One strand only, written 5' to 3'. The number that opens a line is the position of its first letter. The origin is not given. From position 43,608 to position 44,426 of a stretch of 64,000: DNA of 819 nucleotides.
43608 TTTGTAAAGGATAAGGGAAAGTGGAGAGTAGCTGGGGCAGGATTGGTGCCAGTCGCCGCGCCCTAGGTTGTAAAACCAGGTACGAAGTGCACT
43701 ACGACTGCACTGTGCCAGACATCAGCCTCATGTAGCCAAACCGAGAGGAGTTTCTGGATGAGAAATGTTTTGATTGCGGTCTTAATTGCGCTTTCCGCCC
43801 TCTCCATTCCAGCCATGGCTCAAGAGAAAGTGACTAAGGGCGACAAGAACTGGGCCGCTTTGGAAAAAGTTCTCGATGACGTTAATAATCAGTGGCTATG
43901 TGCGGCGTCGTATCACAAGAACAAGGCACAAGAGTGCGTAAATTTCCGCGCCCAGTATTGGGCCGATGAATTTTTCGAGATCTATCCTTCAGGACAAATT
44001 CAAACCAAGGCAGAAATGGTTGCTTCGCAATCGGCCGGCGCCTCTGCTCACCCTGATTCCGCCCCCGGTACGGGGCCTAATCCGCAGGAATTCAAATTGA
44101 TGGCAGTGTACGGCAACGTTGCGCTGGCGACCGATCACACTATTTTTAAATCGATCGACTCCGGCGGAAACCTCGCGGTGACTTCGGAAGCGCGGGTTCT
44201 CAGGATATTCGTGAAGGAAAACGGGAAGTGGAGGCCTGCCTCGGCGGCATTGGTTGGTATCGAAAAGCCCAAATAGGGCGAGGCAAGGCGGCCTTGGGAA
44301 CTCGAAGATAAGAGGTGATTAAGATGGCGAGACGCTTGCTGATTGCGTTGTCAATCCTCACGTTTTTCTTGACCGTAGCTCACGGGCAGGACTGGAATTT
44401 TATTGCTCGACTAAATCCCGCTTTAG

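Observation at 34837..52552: Expansion of one secreted NTF2-like (DUF4440-type) domain inside a TonB-receptor/hydrolase locus: candidate uncharacterised uptake-and-transformation system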

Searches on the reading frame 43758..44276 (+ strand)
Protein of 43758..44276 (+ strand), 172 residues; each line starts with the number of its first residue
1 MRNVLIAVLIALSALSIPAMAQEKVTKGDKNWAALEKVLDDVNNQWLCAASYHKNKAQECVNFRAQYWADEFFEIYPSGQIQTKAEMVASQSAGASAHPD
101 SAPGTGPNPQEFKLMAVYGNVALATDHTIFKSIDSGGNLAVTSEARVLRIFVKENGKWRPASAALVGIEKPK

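Call 4: search_protein_families(library=pfam, max_evalue=1, proteins=[window:43758-44276:+])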
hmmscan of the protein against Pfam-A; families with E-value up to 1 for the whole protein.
window:43758-44276:+ (172 aa): 3 families
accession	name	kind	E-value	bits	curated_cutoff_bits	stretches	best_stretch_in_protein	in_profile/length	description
PF14534.12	DUF4440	-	4.3e-08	34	25.2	1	60-159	16-106/107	Domain of unknown function (DUF4440)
PF24500.1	DUF7589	-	0.086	13.6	27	1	2-53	33-82/136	Domain of unknown function (DUF7589)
PF13670.12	PepSY_2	-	0.17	12.3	24.3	1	6-45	2-41/83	Peptidase propeptide and YPEB domain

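Call 6: search_protein_families(library=ncbifam, max_evalue=0.01, proteins=[window:43758-44276:+])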
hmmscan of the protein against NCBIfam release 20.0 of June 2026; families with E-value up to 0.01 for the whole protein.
window:43758-44276:+ (172 aa): 0 families

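Call 8: search_solved_structures(query=window:43758-44276:+, max_evalue=10, show_alignments=2)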
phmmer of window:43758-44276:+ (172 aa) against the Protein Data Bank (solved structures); distinct sequences matched with E-value up to 10: 1.
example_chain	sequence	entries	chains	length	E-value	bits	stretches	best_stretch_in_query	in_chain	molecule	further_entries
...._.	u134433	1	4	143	1.3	12.2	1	27-67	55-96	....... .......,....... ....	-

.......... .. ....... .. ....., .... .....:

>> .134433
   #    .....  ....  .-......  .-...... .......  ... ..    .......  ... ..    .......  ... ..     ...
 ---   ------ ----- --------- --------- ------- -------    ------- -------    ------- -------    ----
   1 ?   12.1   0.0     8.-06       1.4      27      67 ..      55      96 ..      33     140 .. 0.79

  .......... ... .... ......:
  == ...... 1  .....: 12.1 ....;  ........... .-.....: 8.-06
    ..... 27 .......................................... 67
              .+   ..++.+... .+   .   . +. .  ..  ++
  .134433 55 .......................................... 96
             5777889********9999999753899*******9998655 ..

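Call 10: find_homologous_proteins(query=window:43758-44276:+)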
Query window:43758-44276:+ (172 aa): 438 proteins with E <= 0.001 among 710 candidates; the best 120 are listed.
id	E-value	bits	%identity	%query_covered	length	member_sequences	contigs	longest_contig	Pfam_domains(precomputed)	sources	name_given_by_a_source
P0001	6.0e-100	350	89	100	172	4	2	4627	PF14534.13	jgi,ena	jgi:hypothetical protein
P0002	1.3e-92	326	84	100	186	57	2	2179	PF14534.13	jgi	-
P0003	7.1e-92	324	88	91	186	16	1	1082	PF14534.13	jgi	jgi:hypothetical protein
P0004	7.6e-92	324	83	100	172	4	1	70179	PF14534.13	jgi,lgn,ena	jgi:hypothetical protein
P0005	1.7e-91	322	84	100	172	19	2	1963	PF14534.13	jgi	jgi:hypothetical protein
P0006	1.9e-91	322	82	100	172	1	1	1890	PF14534.13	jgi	jgi:hypothetical protein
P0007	4.8e-91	321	84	100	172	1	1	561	PF14534.13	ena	-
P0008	5.3e-91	321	84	100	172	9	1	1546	PF14534.13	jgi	jgi:hypothetical protein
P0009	1.3e-90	320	81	100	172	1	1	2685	PF14534.13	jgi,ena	-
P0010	1.7e-90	319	82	100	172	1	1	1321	PF14534.13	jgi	jgi:uncharacterized protein DUF4440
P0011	5.5e-89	314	79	100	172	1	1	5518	PF14534.13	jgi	jgi:Domain of unknown function (DUF4440)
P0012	6.1e-89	314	80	100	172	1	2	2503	PF14534.13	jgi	jgi:hypothetical protein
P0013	2.4e-85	302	77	100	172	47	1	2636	PF14534.13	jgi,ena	-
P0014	2.9e-84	299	78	100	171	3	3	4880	PF14534.13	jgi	jgi:hypothetical protein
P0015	3.5e-84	299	80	92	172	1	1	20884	PF14534.13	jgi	jgi:hypothetical protein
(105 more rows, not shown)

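Call 12: find_related_loci(query=A1, collection=genome_contigs, flank=10000)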
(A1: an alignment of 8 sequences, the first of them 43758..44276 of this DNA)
Query A1 (172 aa) in genome_contigs; peptide patterns used: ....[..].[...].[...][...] (x = any residue, [..] = any of these).
167 stretches matched a pattern; 64 encode a relative of the query (tblastn E <= 1e-3); 61 distinct loci.
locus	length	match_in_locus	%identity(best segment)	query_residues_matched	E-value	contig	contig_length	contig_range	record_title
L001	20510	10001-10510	67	1-172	2e-75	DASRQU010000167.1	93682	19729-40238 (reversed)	MAG TPA_asm: Candidatus Acidiferrales bacterium isolate SMAG_U4315 k141_694590, whole genome shotgun sequence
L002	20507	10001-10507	64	1-170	2e-74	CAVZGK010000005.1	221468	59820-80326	MAG: uncultured Acidobacteriota bacterium isolate MFD05513.bin.2.42 genome assembly, contig: contig_32743, whole genome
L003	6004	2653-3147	62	1-170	3e-68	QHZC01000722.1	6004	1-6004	MAG: Acidobacteria bacterium isolate gp2 AA101 14_0903_13_30cm_scaffold_13127352_curated, whole genome shotgun sequence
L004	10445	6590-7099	58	1-170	1e-67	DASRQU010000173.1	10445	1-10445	MAG TPA_asm: Candidatus Acidiferrales bacterium isolate SMAG_U4315 k141_2518122, whole genome shotgun sequence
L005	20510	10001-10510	59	1-170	1e-64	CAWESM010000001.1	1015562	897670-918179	MAG: Terriglobia bacterium isolate MFD03346.bin.2.72 genome assembly, contig: contig_17065, whole genome shotgun sequenc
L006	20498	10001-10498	59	1-169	3e-64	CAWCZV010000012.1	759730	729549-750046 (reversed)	MAG: uncultured Acidobacteriota bacterium isolate MFD09222.bin.1.222 genome assembly, contig: contig_38826, whole genome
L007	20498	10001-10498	58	1-166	4e-64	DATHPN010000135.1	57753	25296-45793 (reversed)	MAG TPA_asm: Candidatus Acidoferrum sp. isolate SMAG_U12711 k141_4394728, whole genome shotgun sequence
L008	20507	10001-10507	57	1-169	4e-64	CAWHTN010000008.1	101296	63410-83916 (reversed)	MAG: uncultured Acidobacteriota bacterium isolate MFD03346.bin.1.139 genome assembly, contig: contig_26070, whole genome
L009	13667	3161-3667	56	1-169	5e-63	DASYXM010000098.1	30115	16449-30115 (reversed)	MAG TPA_asm: Bryobacteraceae bacterium isolate SMAG_U6308 k141_44462, whole genome shotgun sequence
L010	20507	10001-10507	56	1-169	2e-61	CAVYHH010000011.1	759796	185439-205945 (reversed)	MAG: uncultured Acidobacteriota bacterium isolate MFD05377.bin.1.97 genome assembly, contig: contig_31716, whole genome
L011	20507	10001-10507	57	1-169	2e-61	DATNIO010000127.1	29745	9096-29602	MAG TPA_asm: Verrucomicrobiia bacterium isolate SMAG_U11375 k141_322357, whole genome shotgun sequence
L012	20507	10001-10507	56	1-169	5e-61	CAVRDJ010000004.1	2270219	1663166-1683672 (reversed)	MAG: uncultured Acidobacteriota bacterium isolate MFD03346.bin.2.106 genome assembly, contig: contig_3212, whole genome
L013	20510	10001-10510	55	1-170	1e-58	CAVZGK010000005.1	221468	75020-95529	MAG: uncultured Acidobacteriota bacterium isolate MFD05513.bin.2.42 genome assembly, contig: contig_32743, whole genome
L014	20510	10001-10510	54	1-170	9e-58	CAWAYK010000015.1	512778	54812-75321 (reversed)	MAG: uncultured Acidobacteriota bacterium isolate MFD05513.bin.1.199 genome assembly, contig: contig_7972, whole genome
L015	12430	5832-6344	54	1-172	2e-57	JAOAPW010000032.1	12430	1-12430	MAG: Candidatus Acidiferrum typicum isolate RYN_24 scaffold_1914897, whole genome shotgun sequence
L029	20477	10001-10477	47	3-171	5e-42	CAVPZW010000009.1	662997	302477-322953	MAG: uncultured Acidobacteriota bacterium isolate MFD03726.bin.1.208 genome assembly, contig: contig_74971, whole genome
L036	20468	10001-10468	44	4-168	9e-35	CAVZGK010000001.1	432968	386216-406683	MAG: uncultured Acidobacteriota bacterium isolate MFD05513.bin.2.42 genome assembly, contig: contig_15335, whole genome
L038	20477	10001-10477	40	1-166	2e-33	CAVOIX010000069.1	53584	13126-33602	MAG: uncultured Acidobacteriota bacterium isolate MFD10064.bin.2.73 genome assembly, contig: contig_60228, whole genome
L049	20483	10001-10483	38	1-168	3e-30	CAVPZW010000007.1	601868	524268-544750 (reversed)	MAG: uncultured Acidobacteriota bacterium isolate MFD03726.bin.1.208 genome assembly, contig: contig_70569, whole genome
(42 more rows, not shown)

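Call 28: search_protein_families(library=pfam, max_evalue=0.001, proteins=[L008:6330-8051:+, L036:8916-9782:-, L038:10581-11507:-, L036:8176-8919:-, L036:6001-8160:+, L036:11867-16213:+, L036:16318-17715:-, L029:11250-12524:+, L029:5129-6181:-, L029:16715-18373:-])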
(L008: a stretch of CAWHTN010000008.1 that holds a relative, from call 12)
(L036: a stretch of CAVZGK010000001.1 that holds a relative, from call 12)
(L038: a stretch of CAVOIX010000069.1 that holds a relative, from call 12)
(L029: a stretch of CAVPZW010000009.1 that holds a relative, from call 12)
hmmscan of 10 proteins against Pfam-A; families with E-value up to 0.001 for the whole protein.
L008:6330-8051:+ (573 aa): 8 families
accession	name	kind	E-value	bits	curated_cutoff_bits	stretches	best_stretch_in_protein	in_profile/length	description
PF24684.1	Vgb_lyase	-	9.4e-31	107.1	50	2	412-566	11-163/290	Virginiamycin B lyase family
PF13620.12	CarboxypepD_reg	-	3.8e-18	66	32.3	1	79-159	2-82/82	Carboxypeptidase regulatory-like domain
PF07494.17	Reg_prop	-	2.9e-12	45.7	20.4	0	413-431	4-22/24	Two component regulator propeller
PF08450.18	SGL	-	1.1e-11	45.3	26.3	0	461-505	189-233/246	SMP-30/Gluconolactonase/LRE-like region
PF16819.11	DUF5074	-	6.4e-07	29.2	27.2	0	458-498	184-229/353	Domain of unknown function (DUF5074)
PF13715.12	CarbopepD_reg_2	-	6.9e-06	26.5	32.2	1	80-161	2-79/88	CarboxypepD_reg-like domain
PF13449.12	Phytase-like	-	0.00021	21.8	27.6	0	399-497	11-109/284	Esterase-like activity of phytase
PF21959.2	DUF6923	-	0.00038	20.7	27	0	297-394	95-185/234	Repeat of unknown function (DUF6923)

L036:8916-9782:- (288 aa): 2 families
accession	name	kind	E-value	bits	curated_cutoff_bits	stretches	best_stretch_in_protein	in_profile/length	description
PF02518.31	HATPase_c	-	8.7e-27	94.2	26.4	1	172-284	1-109/111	Histidine kinase-, DNA gyrase B-, and HSP90-like ATPase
PF00512.31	HisKA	-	7.1e-12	45.6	26.9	1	60-117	2-58/66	His Kinase A (phospho-acceptor) domain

L038:10581-11507:- (308 aa): 1 family
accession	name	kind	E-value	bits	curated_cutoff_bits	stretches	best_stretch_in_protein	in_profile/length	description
PF00487.30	FA_desaturase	-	2.8e-20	73.6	29.7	1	42-244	6-229/253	Fatty acid desaturase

L036:8176-8919:- (247 aa): 3 families
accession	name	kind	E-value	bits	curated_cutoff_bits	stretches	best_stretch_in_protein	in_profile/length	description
PF00072.30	Response_reg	-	2.8e-25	89.1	30.2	1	4-115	1-110/111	Response regulator receiver domain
PF00486.34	Trans_reg_C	-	9.9e-23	80.5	26.2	1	163-237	3-77/77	Transcriptional regulatory protein, C terminal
PF21714.3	KaiA_N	-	0.00053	20.6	27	1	5-85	4-81/125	Circadian clock protein KaiA, N-terminal domain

L036:6001-8160:+ (719 aa): 2 families
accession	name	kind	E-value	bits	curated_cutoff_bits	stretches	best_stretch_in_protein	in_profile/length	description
PF05649.18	Peptidase_M13_N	-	4.5e-131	438.2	32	1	83-463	1-381/381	Peptidase family M13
PF01431.27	Peptidase_M13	-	4.6e-67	226.1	24.5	1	515-712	1-201/205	Peptidase family M13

L036:11867-16213:+ (1448 aa): 2 families
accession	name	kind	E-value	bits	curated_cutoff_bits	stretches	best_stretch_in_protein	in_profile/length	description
PF09286.16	Pro-kuma_activ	-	5.2e-31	108.3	23.5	1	64-203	3-141/143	Pro-kumamolisin, activation domain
PF16640.11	Big_3_5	-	9.7e-31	106.6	35.5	4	1343-1415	9-81/88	Bacterial Ig-like domain (group 3)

L036:16318-17715:- (465 aa): 1 family
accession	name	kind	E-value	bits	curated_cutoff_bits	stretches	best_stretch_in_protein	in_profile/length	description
PF02265.22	S1-P1_nuclease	-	7.9e-59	200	29.5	1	170-463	1-256/258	S1/P1 Nuclease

L029:11250-12524:+ (424 aa): 2 families
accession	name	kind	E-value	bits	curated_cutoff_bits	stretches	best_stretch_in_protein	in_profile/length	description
PF01979.26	Amidohydro_1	-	4.7e-37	128.5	25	1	92-413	2-344/345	Amidohydrolase family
PF07969.17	Amidohydro_3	-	6.7e-20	72.4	29.7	2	179-413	225-470/472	Amidohydrolase family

L029:5129-6181:- (350 aa): 4 families
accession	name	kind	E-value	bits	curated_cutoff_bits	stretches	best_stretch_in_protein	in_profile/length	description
PF00106.31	adh_short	-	2.4e-50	171.2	26.6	1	18-201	3-189/195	short chain dehydrogenase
PF13561.12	adh_short_C2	-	2.1e-35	122.9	27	1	25-209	6-190/236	Enoyl-(Acyl carrier protein) reductase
PF08659.16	KR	-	5.4e-12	46.4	22.6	1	19-177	4-165/180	KR domain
PF13460.12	NAD_binding_10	-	4.8e-05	23.7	27.2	1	26-90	5-68/184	NAD(P)H-binding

L029:16715-18373:- (552 aa): 3 families
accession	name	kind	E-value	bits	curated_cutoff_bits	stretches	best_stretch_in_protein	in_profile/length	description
PF01977.22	UbiD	-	2.5e-64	216.7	23.3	1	182-382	5-206/206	3-octaprenyl-4-hydroxybenzoate carboxy-lyase Rift-related domain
PF20696.2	UbiD_C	-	2.3e-29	102.4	24.2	1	393-517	7-127/127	3-octaprenyl-4-hydroxybenzoate carboxy-lyase C-terminal domain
PF20695.2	UbiD_N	-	1.2e-10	41.8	24.3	1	86-160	2-71/78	3-octaprenyl-4-hydroxybenzoate carboxy-lyase N-terminal domain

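Call 29: predict_structure(alignment_id=A2)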
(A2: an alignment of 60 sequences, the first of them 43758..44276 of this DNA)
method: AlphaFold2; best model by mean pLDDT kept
length: 172 residues; sequences in the alignment: 60
mean_pLDDT: 90.4   pTM: 0.80
mean pLDDT of the five models: 90.4, 90.0, 90.0, 90.0, 88.8
residues with pLDDT >= 90: 137; 70-90: 18; 50-70: 16; < 50: 1
segments of 3 or more residues with pLDDT < 50: none
pLDDT, mean of each block of 10 residues (from residue 1): 80 60 73 96 96 96 93 95 97 95 94 96 97 92 96 95 92 56
secondary structure, 60 per line:
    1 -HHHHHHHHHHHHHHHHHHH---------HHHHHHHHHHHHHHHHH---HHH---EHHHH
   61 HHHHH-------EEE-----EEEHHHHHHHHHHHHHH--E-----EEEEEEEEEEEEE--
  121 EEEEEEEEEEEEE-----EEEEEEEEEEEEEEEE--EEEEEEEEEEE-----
elements in order: H2-20 H30-46 H57-65 E73-75 E81-83 H84-97 E106-118 E121-133 E139-154 E157-167

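Call 31: fold_search(model_id=the predicted structure, library=pdb)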
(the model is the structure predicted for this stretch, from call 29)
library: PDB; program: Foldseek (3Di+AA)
matches with E <= 10: 1275; with E <= 0.001: 263
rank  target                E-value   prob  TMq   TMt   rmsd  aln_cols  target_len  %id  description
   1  2r4i_A                4.6e-07  1.00  0.48  0.64   5.9       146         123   16  CRYSTAL STRUCTURE OF A NTF2-LIKE PROTEIN (CHU_1428) FROM CYTOPHAGA HUTCHINSONII ATCC 33406 AT 1.60 A RESOLUTION (released 2007-10-02)
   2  2r4i_C                6.6e-07  1.00  0.55  0.77   3.9       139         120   16  CRYSTAL STRUCTURE OF A NTF2-LIKE PROTEIN (CHU_1428) FROM CYTOPHAGA HUTCHINSONII ATCC 33406 AT 1.60 A RESOLUTION (released 2007-10-02)
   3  3gzr_A                9.4e-07  1.00  0.52  0.61   5.0       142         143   11  CRYSTAL STRUCTURE OF AN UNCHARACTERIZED PROTEIN WITH A CYSTATIN-LIKE FOLD (CC_2572) FROM CAULOBACTER VIBRIOIDES AT 1.4 (released 2009-04-21)
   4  7ury_B                1.3e-06  1.00  0.56  0.75   3.7       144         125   12  Tetradecameric hub domain of CaMKII beta (released 2022-05-11)
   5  2r4i_D                1.4e-06  1.00  0.48  0.68   5.3       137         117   16  CRYSTAL STRUCTURE OF A NTF2-LIKE PROTEIN (CHU_1428) FROM CYTOPHAGA HUTCHINSONII ATCC 33406 AT 1.60 A RESOLUTION (released 2007-10-02)
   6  7ury_G                1.7e-06  1.00  0.56  0.73   3.7       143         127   12  Tetradecameric hub domain of CaMKII beta (released 2022-05-11)
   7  2r4i_B                1.7e-06  1.00  0.48  0.65   5.1       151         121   14  CRYSTAL STRUCTURE OF A NTF2-LIKE PROTEIN (CHU_1428) FROM CYTOPHAGA HUTCHINSONII ATCC 33406 AT 1.60 A RESOLUTION (released 2007-10-02)
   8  1tp6                  1.8e-06  1.00  0.56  0.74   4.0       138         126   13  1.5 A Crystal Structure of a NTF-2 Like Protein of Unknown Function PA1314 from Pseudomonas aeruginosa (released 2004-08-03)
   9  3hx8_B                2.1e-06  1.00  0.56  0.73   3.8       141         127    9  Crystal structure of putative ketosteroid isomerase (NP_103587.1) from Mesorhizobium loti at 1.45 A resolution (released 2009-07-07)
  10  3hx8_C                2.4e-06  1.00  0.56  0.73   3.7       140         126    9  Crystal structure of putative ketosteroid isomerase (NP_103587.1) from Mesorhizobium loti at 1.45 A resolution (released 2009-07-07)
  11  7ury_F                2.5e-06  1.00  0.53  0.69   4.0       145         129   12  Tetradecameric hub domain of CaMKII beta (released 2022-05-11)
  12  3juq_B                2.5e-06  1.00  0.45  0.48   6.4       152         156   11  Crystal Structure of PhzA/B from Burkholderia cepacia R18194 cocrystallized with 2 mM racemic 5-bromo-2-(piperidin-3-y (released 2009-09-29)
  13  7ury_D                2.7e-06  1.00  0.55  0.71   3.6       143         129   12  Tetradecameric hub domain of CaMKII beta (released 2022-05-11)
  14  3jun_B                2.7e-06  1.00  0.44  0.49   6.5       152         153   11  Crystal Structure of PhzA/B from Burkholderia cepacia R18194 in simultaneous complex with racemic 5-bromo-2-(piperidin (released 2009-09-29)
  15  6of8_F                3.4e-06  1.00  0.57  0.74   3.4       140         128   11  Structure of Thr354Asn, Glu355Gln, Thr412Asn, Ile414Met, Ile464His, and Phe467Met mutant human CamKII-alpha hub domain (released 2019-04-17)
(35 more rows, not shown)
